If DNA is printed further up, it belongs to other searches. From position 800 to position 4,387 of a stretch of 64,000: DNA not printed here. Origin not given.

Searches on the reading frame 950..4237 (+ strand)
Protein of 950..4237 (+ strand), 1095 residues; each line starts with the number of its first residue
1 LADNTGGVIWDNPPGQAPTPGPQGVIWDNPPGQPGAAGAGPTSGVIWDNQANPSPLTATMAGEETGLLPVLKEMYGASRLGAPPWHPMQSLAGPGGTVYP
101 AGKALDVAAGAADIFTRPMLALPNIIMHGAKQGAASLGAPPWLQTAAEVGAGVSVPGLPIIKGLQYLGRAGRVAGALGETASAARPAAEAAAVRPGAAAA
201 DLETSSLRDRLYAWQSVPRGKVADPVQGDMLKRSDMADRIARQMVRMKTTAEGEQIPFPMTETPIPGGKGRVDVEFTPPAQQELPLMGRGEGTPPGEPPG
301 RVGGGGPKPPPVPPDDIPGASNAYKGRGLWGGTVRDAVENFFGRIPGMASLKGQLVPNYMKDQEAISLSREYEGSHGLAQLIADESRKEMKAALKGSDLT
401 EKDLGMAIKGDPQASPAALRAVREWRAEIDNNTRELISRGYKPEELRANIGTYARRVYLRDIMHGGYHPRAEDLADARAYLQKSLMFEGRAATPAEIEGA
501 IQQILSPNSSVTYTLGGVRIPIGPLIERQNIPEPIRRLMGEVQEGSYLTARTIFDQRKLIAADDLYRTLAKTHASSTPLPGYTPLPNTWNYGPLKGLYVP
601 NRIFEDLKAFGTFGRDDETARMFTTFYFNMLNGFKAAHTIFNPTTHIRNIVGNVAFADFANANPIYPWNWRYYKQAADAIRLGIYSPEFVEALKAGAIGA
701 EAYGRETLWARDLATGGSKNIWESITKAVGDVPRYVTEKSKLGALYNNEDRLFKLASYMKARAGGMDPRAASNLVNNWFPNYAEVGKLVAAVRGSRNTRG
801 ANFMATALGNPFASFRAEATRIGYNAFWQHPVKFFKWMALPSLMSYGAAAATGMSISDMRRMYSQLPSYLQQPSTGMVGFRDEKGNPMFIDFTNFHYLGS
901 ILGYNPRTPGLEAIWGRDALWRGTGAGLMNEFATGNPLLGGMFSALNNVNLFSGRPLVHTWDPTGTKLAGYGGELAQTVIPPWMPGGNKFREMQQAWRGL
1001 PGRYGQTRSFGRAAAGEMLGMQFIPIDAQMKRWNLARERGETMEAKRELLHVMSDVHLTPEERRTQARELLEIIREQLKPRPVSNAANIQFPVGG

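Call 13: search_protein_families(library=phrogs, proteins=[window:950-4237:+], max_evalue=0.01)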
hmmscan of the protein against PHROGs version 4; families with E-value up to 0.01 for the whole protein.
window:950-4237:+ (1095 aa): 1 family
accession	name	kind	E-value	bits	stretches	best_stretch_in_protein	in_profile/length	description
phrog_22602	-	head and packaging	0.00026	19.2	1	525-656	1274-1408/1943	virion structural protein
